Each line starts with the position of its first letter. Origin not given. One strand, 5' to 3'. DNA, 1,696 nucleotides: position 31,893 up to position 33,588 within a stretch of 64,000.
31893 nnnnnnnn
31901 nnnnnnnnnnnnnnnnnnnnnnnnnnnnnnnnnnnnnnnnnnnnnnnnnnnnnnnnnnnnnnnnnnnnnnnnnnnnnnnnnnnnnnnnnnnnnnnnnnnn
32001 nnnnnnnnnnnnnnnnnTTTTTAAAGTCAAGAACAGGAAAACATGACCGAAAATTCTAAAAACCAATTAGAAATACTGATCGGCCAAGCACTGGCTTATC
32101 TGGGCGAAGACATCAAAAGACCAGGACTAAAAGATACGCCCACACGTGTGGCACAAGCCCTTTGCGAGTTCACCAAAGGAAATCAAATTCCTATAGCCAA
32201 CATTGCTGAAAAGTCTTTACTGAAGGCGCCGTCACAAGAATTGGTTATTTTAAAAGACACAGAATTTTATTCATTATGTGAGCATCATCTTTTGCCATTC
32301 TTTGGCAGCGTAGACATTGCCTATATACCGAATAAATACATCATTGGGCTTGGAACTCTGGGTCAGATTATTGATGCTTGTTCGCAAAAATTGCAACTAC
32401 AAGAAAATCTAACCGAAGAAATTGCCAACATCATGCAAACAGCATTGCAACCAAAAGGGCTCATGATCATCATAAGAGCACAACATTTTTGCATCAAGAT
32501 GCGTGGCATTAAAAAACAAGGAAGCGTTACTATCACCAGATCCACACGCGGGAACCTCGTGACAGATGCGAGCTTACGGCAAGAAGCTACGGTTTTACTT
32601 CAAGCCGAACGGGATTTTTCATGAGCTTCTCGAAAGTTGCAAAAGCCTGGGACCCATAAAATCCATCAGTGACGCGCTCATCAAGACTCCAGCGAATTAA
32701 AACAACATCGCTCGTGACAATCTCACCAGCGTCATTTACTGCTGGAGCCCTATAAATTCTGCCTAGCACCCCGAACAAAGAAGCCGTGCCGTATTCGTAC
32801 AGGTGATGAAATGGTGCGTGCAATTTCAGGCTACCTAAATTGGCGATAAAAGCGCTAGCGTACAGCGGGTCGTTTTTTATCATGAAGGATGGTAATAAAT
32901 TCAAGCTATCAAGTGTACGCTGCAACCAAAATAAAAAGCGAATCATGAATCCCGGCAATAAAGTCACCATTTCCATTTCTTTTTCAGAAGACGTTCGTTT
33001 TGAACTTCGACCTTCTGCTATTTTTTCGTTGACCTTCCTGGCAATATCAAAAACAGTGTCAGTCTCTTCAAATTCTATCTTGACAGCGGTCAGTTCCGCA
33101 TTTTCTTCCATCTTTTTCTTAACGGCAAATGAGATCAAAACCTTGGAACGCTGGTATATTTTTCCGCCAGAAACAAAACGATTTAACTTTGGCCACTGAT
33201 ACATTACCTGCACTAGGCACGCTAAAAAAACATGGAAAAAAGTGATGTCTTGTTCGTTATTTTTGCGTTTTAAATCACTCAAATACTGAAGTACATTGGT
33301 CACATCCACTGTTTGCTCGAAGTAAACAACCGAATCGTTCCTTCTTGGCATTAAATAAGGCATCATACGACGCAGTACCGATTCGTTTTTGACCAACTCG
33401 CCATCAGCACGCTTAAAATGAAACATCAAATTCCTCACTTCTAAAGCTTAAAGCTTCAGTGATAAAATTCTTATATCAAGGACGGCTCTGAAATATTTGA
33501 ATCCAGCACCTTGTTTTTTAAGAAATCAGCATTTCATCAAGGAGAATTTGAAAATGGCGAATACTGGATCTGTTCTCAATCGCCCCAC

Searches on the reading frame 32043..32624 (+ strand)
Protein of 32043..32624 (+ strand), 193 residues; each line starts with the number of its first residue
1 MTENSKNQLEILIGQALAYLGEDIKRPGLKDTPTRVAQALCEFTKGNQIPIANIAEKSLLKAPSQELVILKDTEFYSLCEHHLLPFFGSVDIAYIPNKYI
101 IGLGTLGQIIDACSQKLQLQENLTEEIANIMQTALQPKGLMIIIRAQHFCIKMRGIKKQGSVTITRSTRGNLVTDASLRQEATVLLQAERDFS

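Call 64: search_protein_families(library=pfam, proteins=[window:32043-32624:+], max_evalue=0.001)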
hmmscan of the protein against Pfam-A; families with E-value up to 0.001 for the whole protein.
window:32043-32624:+ (193 aa): 2 families
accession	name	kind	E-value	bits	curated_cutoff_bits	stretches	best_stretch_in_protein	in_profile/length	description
PF01227.27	GTP_cyclohydroI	-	6.8e-59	198.7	27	1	14-184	6-176/179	GTP cyclohydrolase I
PF14489.11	QueF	-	4.7e-05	24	27.3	1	85-142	1-58/81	QueF-like protein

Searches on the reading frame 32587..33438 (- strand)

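Call 30: search_protein_families(library=pfam, proteins=[window:32587-33438:-], max_evalue=0.001)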
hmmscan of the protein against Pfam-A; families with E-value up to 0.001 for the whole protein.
window:32587-33438:- (283 aa): 1 family
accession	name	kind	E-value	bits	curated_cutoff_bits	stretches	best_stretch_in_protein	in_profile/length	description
PF00198.28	2-oxoacid_dh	-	3.9e-17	62.9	23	2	37-153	29-145/232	2-oxoacid dehydrogenases acyltransferase (catalytic domain)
